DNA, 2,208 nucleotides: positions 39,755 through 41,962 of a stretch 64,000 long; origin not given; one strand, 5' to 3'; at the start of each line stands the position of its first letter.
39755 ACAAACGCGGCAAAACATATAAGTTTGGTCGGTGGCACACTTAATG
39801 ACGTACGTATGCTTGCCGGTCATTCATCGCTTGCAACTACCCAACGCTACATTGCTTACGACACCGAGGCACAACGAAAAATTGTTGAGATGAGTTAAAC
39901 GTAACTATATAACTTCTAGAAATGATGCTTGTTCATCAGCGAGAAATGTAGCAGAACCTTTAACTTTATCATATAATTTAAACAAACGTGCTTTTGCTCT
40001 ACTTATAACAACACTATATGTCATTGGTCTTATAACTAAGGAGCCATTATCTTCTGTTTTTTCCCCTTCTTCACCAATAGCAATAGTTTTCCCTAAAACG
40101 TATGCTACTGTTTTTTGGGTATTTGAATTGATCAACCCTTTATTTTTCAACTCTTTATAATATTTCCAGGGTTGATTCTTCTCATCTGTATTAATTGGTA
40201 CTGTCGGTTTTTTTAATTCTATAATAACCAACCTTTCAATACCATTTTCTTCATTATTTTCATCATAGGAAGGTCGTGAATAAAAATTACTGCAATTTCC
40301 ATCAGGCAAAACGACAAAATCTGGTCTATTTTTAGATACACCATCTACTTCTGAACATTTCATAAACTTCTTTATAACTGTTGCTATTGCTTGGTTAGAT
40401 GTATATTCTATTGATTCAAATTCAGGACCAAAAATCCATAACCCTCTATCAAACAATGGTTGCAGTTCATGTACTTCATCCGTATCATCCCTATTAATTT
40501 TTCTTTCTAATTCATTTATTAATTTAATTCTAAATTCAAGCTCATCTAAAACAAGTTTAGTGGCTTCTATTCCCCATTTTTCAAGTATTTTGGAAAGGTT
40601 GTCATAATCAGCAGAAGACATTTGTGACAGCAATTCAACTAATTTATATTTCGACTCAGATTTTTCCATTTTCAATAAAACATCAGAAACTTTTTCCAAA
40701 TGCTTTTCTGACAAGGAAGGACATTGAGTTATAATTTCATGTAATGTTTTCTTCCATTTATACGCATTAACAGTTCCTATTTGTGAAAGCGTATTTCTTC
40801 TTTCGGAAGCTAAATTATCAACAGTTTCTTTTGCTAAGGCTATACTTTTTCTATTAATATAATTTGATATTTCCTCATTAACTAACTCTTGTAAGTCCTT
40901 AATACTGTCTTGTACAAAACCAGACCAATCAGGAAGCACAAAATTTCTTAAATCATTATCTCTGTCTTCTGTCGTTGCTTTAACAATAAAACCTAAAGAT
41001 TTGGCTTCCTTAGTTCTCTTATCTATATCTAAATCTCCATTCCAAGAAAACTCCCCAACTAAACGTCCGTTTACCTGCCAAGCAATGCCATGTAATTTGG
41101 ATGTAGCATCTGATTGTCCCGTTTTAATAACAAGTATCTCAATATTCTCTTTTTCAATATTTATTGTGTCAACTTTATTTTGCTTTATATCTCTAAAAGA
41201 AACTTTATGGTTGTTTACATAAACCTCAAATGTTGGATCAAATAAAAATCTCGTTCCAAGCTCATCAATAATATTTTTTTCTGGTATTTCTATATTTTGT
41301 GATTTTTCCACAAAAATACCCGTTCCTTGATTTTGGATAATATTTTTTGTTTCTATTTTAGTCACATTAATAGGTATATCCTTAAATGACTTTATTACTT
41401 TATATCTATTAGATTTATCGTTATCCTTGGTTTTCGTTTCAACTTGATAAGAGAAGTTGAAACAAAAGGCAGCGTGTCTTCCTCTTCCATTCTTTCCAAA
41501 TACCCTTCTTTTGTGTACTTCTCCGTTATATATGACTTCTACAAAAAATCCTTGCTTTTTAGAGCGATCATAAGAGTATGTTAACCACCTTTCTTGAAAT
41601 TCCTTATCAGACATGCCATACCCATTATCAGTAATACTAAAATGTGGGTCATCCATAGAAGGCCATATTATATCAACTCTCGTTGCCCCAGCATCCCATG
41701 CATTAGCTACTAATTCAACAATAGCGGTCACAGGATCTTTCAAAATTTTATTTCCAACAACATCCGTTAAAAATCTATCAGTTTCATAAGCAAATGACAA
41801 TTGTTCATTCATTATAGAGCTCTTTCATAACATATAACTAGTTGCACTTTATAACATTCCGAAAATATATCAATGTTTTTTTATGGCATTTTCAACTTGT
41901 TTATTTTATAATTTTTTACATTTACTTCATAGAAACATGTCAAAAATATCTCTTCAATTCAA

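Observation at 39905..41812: GHKL ATPase fused to a Shedu/DUF4263-like PD-(D/E)xK nuclease: candidate undescribed single-gene defence module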

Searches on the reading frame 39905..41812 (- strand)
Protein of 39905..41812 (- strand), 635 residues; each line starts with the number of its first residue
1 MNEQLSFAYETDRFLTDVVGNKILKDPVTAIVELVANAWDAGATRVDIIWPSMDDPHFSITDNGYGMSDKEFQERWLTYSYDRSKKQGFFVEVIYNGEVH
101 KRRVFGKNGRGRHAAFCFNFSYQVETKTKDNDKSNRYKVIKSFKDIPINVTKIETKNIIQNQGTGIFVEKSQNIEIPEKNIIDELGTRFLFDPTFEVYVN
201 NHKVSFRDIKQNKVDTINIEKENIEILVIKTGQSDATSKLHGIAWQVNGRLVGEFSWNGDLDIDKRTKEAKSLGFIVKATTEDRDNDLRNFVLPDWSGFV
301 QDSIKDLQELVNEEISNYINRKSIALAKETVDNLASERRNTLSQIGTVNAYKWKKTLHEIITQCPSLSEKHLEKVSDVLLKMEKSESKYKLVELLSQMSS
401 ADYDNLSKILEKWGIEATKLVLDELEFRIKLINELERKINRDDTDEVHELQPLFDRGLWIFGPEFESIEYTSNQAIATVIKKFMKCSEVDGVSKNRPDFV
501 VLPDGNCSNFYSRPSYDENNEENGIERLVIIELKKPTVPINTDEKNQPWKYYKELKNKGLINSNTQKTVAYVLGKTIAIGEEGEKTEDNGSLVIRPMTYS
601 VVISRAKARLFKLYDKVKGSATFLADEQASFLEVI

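Call 3: search_protein_families(library=pfam, proteins=[window:39905-41812:-], max_evalue=0.01)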
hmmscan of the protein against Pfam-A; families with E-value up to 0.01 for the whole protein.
window:39905-41812:- (635 aa): 3 families
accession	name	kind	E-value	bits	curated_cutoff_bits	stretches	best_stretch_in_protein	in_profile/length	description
PF13589.12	HATPase_c_3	-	5.3e-17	62.6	25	1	29-153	5-119/137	Histidine kinase-, DNA gyrase B-, and HSP90-like ATPase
PF13588.12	HSDR_N_2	-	0.0066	17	25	0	527-571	50-94/110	Type I restriction enzyme R protein N terminus (HSDR_N)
PF02518.31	HATPase_c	-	0.0079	17.1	26.4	0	29-83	8-68/111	Histidine kinase-, DNA gyrase B-, and HSP90-like ATPase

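Call 4: search_protein_families(library=padloc, proteins=[window:39905-41812:-], max_evalue=0.01)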
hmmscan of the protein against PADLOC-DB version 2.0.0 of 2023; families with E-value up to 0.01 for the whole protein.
window:39905-41812:- (635 aa): 2 families
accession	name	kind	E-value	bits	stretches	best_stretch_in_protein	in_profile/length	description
PDLC03419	REase_II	-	4.1e-11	39.9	1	12-130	10-123/695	Type II restriction enzyme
PDLC03485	REase_II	-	1.9e-05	21.3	1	4-117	7-105/611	Type II restriction enzyme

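Call 5: search_protein_families(library=ncbifam, proteins=[window:39905-41812:-], max_evalue=0.01)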
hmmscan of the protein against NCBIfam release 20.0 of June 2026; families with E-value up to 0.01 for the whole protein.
window:39905-41812:- (635 aa): 8 families
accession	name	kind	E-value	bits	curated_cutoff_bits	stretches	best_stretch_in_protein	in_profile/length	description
NF050001.1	restrict_BbrUII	equivalog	2.4e-25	89.2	550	1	31-211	25-210/659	BbrUII/HgiDII family restriction enzyme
TIGR00585.2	mutl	equivalog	9.4e-09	34.7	180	1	23-74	17-68/555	DNA mismatch repair endonuclease MutL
NF000953.0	PRK00095.2-4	equivalog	5.3e-06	25.6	693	1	22-72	18-68/611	DNA mismatch repair endonuclease MutL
NF000951.0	PRK00095.2-1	equivalog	1e-05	24.4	391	1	23-79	21-76/559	DNA mismatch repair endonuclease MutL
NF000952.0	PRK00095.2-2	subfamily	0.00052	18.6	840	1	22-72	18-68/623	DNA mismatch repair endonuclease MutL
NF000949.0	PRK00095.1-2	equivalog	0.00054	19.1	750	1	16-72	16-72/634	DNA mismatch repair endonuclease MutL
NF000948.0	PRK00095.1-1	equivalog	0.00091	18.3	701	1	24-72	20-68/625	DNA mismatch repair endonuclease MutL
NF047352.1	P_loop_sacsin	domain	0.0048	17.3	50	0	30-73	3-43/80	sacsin N-terminal ATP-binding-like domain-containing protein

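Call 6: find_homologous_proteins(query=window:39905-41812:-)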
Query window:39905-41812:- (635 aa): 1538 proteins with E <= 0.001 among 8000 candidates; the best 120 are listed.
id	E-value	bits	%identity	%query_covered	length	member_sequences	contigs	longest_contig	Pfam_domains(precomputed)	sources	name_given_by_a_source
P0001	0.0e+0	1423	100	100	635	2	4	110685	PF13589.13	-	-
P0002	0.0e+0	1190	83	100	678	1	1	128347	PF13589.13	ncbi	-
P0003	0.0e+0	1083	74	100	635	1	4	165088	PF13589.13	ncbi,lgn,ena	-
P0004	0.0e+0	1073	75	100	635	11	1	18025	PF13589.13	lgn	-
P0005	5.4e-215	734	55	99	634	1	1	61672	PF13589.13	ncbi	-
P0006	2.9e-154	533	44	100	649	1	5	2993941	PF13589.13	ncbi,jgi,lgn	jgi:hypothetical protein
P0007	1.1e-153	532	45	96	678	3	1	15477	PF13589.13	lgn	-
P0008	1.8e-153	531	45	96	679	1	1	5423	PF13589.13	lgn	-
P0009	2.6e-153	530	45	96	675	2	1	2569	PF13589.13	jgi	jgi:hypothetical protein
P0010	5.3e-153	529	45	98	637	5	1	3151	PF13589.13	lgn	-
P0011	1.6e-151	524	46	97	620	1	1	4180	PF02518.32,PF13589.13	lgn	-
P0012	2.0e-151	524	45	95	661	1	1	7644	PF13589.13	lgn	-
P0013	1.6e-150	521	45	98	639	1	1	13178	PF13589.13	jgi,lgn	-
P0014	1.7e-149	518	44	97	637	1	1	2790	PF13589.13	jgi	jgi:hypothetical protein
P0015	3.3e-149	517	45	97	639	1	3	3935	PF13589.13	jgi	jgi:hypothetical protein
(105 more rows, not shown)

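Call 7: search_solved_structures(query=window:39905-41812:-, max_evalue=1, show_alignments=2)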
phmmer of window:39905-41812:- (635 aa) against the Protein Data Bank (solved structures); distinct sequences matched with E-value up to 1: 14.
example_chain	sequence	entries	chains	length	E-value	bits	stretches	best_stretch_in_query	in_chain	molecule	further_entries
1ea6_A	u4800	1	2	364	0.0021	20.2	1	20-89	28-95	PMS1 PROTEIN HOMOLOG 2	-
1h7s_A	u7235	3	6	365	0.0022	20.2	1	20-89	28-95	PMS1 PROTEIN HOMOLOG 2 | MISMATCH REPAIR ENDONUCLEASE PMS2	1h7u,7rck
7rcb_A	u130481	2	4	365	0.0022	20.2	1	20-89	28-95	Mismatch repair endonuclease PMS2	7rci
9s89_A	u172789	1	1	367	0.0022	20.2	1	20-89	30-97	Mismatch repair endonuclease PMS2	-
6mfq_A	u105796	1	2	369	0.0022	20.2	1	20-89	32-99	Mismatch repair endonuclease PMS2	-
1b63_A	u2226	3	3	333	0.013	17.7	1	17-71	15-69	MUTL | DNA mismatch repair protein mutL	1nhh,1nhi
1nhj_A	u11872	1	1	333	0.014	17.6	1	17-71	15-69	DNA mismatch repair protein mutL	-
1bkn_A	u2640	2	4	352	0.014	17.5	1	17-71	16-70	MUTL | DNA mismatch repair protein MutL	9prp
1b62_A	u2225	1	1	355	0.014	17.5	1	17-71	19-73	PROTEIN (MUTL)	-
7aib_C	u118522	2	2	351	0.016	17.4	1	17-71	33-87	DNA mismatch repair protein MutL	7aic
5akb_C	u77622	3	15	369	0.017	17.3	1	17-71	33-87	DNA MISMATCH REPAIR PROTEIN MUTL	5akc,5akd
7p8v_A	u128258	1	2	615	0.036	16.2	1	17-71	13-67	DNA mismatch repair protein MutL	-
3h4l_A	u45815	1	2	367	0.048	15.8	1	18-74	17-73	DNA mismatch repair protein PMS1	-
9n2k_A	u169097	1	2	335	0.14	14.2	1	12-86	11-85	DNA mismatch repair protein MutL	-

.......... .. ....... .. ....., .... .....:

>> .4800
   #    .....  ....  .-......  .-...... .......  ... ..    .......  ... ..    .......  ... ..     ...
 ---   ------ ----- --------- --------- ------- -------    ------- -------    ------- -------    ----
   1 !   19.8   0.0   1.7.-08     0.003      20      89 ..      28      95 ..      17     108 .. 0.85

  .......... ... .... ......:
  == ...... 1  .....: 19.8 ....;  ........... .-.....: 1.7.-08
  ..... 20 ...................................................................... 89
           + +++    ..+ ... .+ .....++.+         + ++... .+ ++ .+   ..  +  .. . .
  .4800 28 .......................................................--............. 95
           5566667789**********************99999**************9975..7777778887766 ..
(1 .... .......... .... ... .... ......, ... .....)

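Call 21: search_solved_structures(query=A1, max_evalue=10, show_alignments=0)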
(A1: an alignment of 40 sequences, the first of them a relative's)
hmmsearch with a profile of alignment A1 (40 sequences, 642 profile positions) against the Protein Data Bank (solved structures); distinct sequences matched with E-value up to 10: 160 (the best 60 are shown).
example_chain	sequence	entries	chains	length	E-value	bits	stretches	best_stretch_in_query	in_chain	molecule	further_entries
7u4c_A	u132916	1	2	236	2.5e-08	36.1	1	53-218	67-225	Chaperone protein HtpG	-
3ied_A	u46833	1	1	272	1.9e-07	33.2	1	49-171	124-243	Heat shock protein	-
1qy8_A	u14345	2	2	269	2.2e-07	33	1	26-202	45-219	Endoplasmin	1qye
1yt2_A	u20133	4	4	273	2.3e-07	32.9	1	26-202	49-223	Endoplasmin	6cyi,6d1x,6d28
5in9_A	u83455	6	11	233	2.9e-07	32.6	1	26-194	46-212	Endoplasmin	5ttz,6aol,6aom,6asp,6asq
1tbw_A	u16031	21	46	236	2.9e-07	32.5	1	26-194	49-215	Endoplasmin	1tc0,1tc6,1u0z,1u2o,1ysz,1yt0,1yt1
7c04_A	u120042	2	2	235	3.6e-07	32.2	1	10-200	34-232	Heat shock protein 75 kDa, mitochondrial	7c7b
5f3k_A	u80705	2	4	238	3.8e-07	32.2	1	10-200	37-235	Heat shock protein 75 kDa, mitochondrial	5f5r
2esa_A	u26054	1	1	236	3.9e-07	32.1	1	26-194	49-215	Endoplasmin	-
3k60_A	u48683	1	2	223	7.3e-07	31.2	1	49-178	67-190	Heat shock protein 86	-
4nh9_A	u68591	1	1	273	7.6e-07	31.2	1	41-202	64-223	Endoplasmin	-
7ull_A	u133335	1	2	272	8e-07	31.1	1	41-203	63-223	Endoplasmin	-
2ior_A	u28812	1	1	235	1.6e-06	30.1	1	45-166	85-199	Chaperone protein htpG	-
7u8u_A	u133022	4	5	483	1.6e-06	30.1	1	10-201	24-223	Heat shock protein 75 kDa, mitochondrial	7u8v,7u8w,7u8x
5hph_A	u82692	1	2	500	1.7e-06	30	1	10-201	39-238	Heat shock protein 75 kDa, mitochondrial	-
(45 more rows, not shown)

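Call 22: search_protein_families(library=pfam, alignment_id=A1, max_evalue=1)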
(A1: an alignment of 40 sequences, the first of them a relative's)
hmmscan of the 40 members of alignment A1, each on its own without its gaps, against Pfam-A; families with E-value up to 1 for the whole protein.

A. member 1, P0001 (635 aa): 6 families
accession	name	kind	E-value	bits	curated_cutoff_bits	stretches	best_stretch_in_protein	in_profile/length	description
PF13589.12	HATPase_c_3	-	5.3e-17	62.6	25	1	29-153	5-119/137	Histidine kinase-, DNA gyrase B-, and HSP90-like ATPase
PF13588.12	HSDR_N_2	-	0.0066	17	25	1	527-571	50-94/110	Type I restriction enzyme R protein N terminus (HSDR_N)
PF02518.31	HATPase_c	-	0.0079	17.1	26.4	1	29-83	8-68/111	Histidine kinase-, DNA gyrase B-, and HSP90-like ATPase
PF01610.23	DDE_Tnp_ISL3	-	0.014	15.7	23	1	326-439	89-200/240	Transposase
PF20174.4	DUF6540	-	0.18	12.5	27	0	328-365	46-84/120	Family of unknown function (DUF6540)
PF21572.2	Nop5_56-rel_N_Arc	-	0.6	10.9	27.8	1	366-401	24-59/128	Archaeal Nop5/56-rel, N-terminal domain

B. families by the number of members that match (of 40 scanned): 49 families (the first 25 are shown)
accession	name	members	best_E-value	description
PF13589.12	HATPase_c_3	40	4.7e-21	Histidine kinase-, DNA gyrase B-, and HSP90-like ATPase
PF02518.31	HATPase_c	40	5.7e-05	Histidine kinase-, DNA gyrase B-, and HSP90-like ATPase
PF14082.12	SduA_C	8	0.00081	Shedu protein SduA, C-terminal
PF13588.12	HSDR_N_2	7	0.00014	Type I restriction enzyme R protein N terminus (HSDR_N)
PF25794.1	SACS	6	0.0098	Sacsin domain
PF01610.23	DDE_Tnp_ISL3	3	0.014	Transposase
PF22278.2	DUF6958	2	0.017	Family of unknown function (DUF6958)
PF10046.14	BLOC1_2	2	0.023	Biogenesis of lysosome-related organelles complex-1 subunit 2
PF08564.16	CDC37_C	2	0.064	Cdc37 C terminal domain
PF07749.17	ERp29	2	0.077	Endoplasmic reticulum protein ERp29, C-terminal domain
PF06518.16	DUF1104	2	0.094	Protein of unknown function (DUF1104)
PF24671.2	DRC7_C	2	0.19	Dynein regulatory complex subunit 7 C-terminal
PF21572.2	Nop5_56-rel_N_Arc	2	0.2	Archaeal Nop5/56-rel, N-terminal domain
PF22326.1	MMS21_N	1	0.0039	E3 SUMO-protein ligase MMS21, N-terminal domain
PF14772.11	NYD-SP28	1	0.034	Sperm tail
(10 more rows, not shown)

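Call 23: predict_structure(alignment_id=A1)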
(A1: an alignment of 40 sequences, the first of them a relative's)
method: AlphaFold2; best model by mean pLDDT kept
length: 635 residues; sequences in the alignment: 40
mean_pLDDT: 80.4   pTM: 0.57
mean pLDDT of the five models: 80.4, 79.8, 78.5, 76.7, 75.7
residues with pLDDT >= 90: 221; 70-90: 270; 50-70: 104; < 50: 40
segments of 3 or more residues with pLDDT < 50: 1-6, 388-399, 505-513, 626-635
pLDDT, mean of each block of 10 residues (from residue 1): 47 84 91 94 96 93 94 85 84 87 84 93 95 92 83 93 95 86 91 94 92 92 94 65 90 81 71 91 94 91 90 91 86 90 78 89 81 86 62 46 53 59 79 88 85 80 60 61 59 71 47 53 67 90 90 80 71 90 86 89 83 71 48 36
secondary structure, 60 per line:
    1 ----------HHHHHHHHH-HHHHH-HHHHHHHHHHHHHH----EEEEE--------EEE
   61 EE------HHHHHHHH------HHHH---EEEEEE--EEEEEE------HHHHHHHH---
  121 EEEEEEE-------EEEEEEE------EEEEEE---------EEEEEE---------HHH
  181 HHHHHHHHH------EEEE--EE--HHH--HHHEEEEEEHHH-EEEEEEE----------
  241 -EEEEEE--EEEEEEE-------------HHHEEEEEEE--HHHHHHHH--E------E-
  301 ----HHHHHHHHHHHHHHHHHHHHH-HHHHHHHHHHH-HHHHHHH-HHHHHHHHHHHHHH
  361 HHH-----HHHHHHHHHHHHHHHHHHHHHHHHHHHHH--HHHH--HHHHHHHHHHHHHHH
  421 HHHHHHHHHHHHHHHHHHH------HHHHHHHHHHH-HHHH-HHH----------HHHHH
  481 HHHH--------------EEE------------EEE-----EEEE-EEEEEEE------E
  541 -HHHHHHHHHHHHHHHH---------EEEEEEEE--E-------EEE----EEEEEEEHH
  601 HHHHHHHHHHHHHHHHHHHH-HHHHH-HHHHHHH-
elements in order: H11-19 H21-25 H27-40 E45-49 E58-62 H69-76 H83-86 E90-95 E98-103 H110-117 E121-127 E135-141 E148-153 E163-168 H178-189 E196-199 E214-219 E224-230 E242-247 E250-256 E273-279 H282-289 H305-325 H327-337 H339-345 H347-363 H369-397 H400-403 H406-439 H446-456 H458-461 H476-484 E499-501 E514-516 E522-525 E527-533 H542-557 E567-574 E585-587 E592-598 H599-620 H622-626 H628-634

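Call 29: find_related_loci(query=A1, collection=genome_contigs, flank=10000)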
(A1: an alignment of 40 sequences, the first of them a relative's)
Query A1 (635 aa) in genome_contigs; peptide patterns used: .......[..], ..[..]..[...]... (x = any residue, [..] = any of these).
599 stretches matched a pattern (row limit reached: there are more); 580 encode a relative of the query (tblastn E <= 1e-3); the best 80 are kept; 79 distinct loci.
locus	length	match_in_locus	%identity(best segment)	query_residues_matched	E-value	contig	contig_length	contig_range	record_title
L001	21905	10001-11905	83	1-635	0e+0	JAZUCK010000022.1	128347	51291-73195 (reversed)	MAG: Alphaproteobacteria bacterium isolate T1900045314_YK20190003.MAGScoT_cleanbin_000006 SGB_6269_k141_345317, whole ge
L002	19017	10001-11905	74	1-635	0e+0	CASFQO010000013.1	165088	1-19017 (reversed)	uncultured Alphaproteobacteria bacterium isolate SI.O44.metabat-bins.180 genome assembly, contig: SI.O44.metabat-bins.18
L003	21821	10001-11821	44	13-624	2e-152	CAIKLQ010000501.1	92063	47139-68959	MAG: uncultured Verrucomicrobia bacterium isolate KTt_bin-1485 genome assembly, contig: bin-1485:0501/1053, whole genome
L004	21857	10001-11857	42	4-626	7e-151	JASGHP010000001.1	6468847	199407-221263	MAG: Chitinophagaceae bacterium isolate 5N019 JMF-2111-06-0005.ont.bin.19_0, whole genome shotgun sequence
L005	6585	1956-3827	43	1-631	2e-151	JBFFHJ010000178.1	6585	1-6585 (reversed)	MAG: bacterium isolate Mix_mud16.2022.02.20 k141_1142928_length_6585_cov_11.6859, whole genome shotgun sequence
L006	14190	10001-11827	42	13-624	4e-150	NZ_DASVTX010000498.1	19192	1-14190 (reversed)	MAG: Longimicrobium sp. isolate SMAG_U3302 k141_263772, whole genome shotgun sequence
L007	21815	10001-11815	43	12-619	2e-149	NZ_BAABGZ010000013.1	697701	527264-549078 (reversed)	Hymenobacter saemangeumensis strain JCM 17923 sequence13, whole genome shotgun sequence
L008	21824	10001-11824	43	14-628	3e-149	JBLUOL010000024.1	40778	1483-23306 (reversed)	Pseudomonas sp. GW6 NODE_24_length_40778_cov_7.672023, whole genome shotgun sequence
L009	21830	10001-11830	42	13-632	7e-149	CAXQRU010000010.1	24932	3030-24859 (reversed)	MAG: Polaribacter sp. isolate 3um_C4B0723_4.40 genome assembly, contig: k127_724165, whole genome shotgun sequence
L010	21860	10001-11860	42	4-626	5e-149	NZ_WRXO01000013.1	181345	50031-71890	Chitinophaga oryziterrae strain JCM 16595 NODE_13_length_181345_cov_21.537894, whole genome shotgun sequence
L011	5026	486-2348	41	13-633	7e-151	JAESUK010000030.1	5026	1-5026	MAG: Alphaproteobacteria bacterium isolate NORP339 CoAssembly_455791, whole genome shotgun sequence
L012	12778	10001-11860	41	4-626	3e-148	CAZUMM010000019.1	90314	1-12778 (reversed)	MAG TPA_asm: uncultured Flavipsychrobacter sp. isolate SRP263527_co2_251 genome assembly, contig: NODE_149_length_90314_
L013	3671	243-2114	42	1-631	4e-152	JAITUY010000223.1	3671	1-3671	MAG: Treponema sp. isolate TD114a_bin7 k119_1910394, whole genome shotgun sequence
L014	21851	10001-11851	43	13-632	3e-146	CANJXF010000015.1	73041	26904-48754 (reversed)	MAG: Verrucomicrobiales bacterium isolate RH-23may17-789 genome assembly, contig: RH-23may17-C2499, whole genome shotgun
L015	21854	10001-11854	42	3-626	5e-146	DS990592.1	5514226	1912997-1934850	Verrucomicrobiae bacterium DG1235 scf_1104243000192 genomic scaffold, whole genome shotgun sequence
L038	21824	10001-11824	40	12-624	2e-137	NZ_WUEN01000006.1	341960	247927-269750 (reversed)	Rhizobium leguminosarum strain JHI2451 NODE_6_length_341960_cov_11.604041, whole genome shotgun sequence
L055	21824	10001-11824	39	12-624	3e-133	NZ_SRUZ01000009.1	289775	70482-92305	Mesorhizobium sp. M8A.F.Ca.ET.218.01.1.1 NODE_9_length_289775_cov_9.6413, whole genome shotgun sequence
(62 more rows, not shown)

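Call 30: fold_search(model_id=the predicted structure, library=pdb)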
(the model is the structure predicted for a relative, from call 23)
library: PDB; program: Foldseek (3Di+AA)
matches with E <= 10: 801; with E <= 0.001: 420
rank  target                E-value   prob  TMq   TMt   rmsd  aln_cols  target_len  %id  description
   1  6xg6_B                4.9e-13  1.00  0.26  0.27  13.8       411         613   14  Full-length human mitochondrial Hsp90 (TRAP1) with ADP-BeF3 (released 2020-09-30)
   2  8gae_A                9.9e-13  1.00  0.26  0.26  14.2       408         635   14  Hsp90 provides platform for CRaf dephosphorylation by PP5 (released 2023-04-26)
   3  4ivg                  1.5e-12  1.00  0.27  0.34  13.4       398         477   15  Crystal structure of mitochondrial Hsp90 (TRAP1) NTD-Middle domain dimer with AMPPNP (released 2014-01-22)
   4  7kcl_B                2.5e-12  1.00  0.27  0.28  13.5       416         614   14  Full-length human mitochondrial Hsp90 (TRAP1) in complex with SdhB in the presence of AMP-PNP (released 2021-10-13)
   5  8gae_B                2.5e-12  1.00  0.26  0.27  13.9       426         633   13  Hsp90 provides platform for CRaf dephosphorylation by PP5 (released 2023-04-26)
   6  8h77_B                3.1e-12  1.00  0.27  0.28  13.8       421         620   13  Hsp90-AhR-p23-XAP2 complex (released 2023-01-04)
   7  5tth_A                3.3e-12  1.00  0.27  0.26  13.1       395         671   14  Heterodimeric SpyCatcher/SpyTag-fused zebrafish TRAP1 in ATP/ADP-hybrid state (released 2017-08-23)
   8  9kmr_A                3.3e-12  1.00  0.26  0.26  14.2       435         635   13  Human Hsp90-PINK1 complex (released 2025-10-15)
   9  7exp_B                3.7e-12  1.00  0.26  0.27  13.3       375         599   14  Crystal structure of zebrafish TRAP1 with AMPPNP and MitoQ (released 2022-01-05)
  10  4z1i_D                3.7e-12  1.00  0.27  0.36  13.0       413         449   14  Crystal structure of human Trap1 with AMPPNP (released 2015-04-29)
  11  9a6t_B                3.9e-12  1.00  0.26  0.26  12.0       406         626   14  Integrative model of DNAK-HTPG by crosslinking MS and deep learning (released 2024-09-18)
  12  8eob_B                5.4e-12  1.00  0.27  0.27  14.0       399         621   14  Cryo-EM structure of human HSP90B in the closed state (released 2023-01-25)
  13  6d14_A                5.7e-12  1.00  0.27  0.29  13.2       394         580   14  Zebrafish TRAP1 bound to AMPPNP and calcium in the asymmetric closed state (released 2018-04-25)
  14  7y04_B                6.0e-12  1.00  0.27  0.28  13.7       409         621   14  Hsp90-AhR-p23 complex (released 2023-01-04)
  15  5tvw_B                6.7e-12  1.00  0.26  0.28  13.6       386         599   15  Crystal structure of mitochondrial Hsp90 (TRAP1) with ATP in absence of Mg, hemi-hydrolyzed (released 2018-03-14)
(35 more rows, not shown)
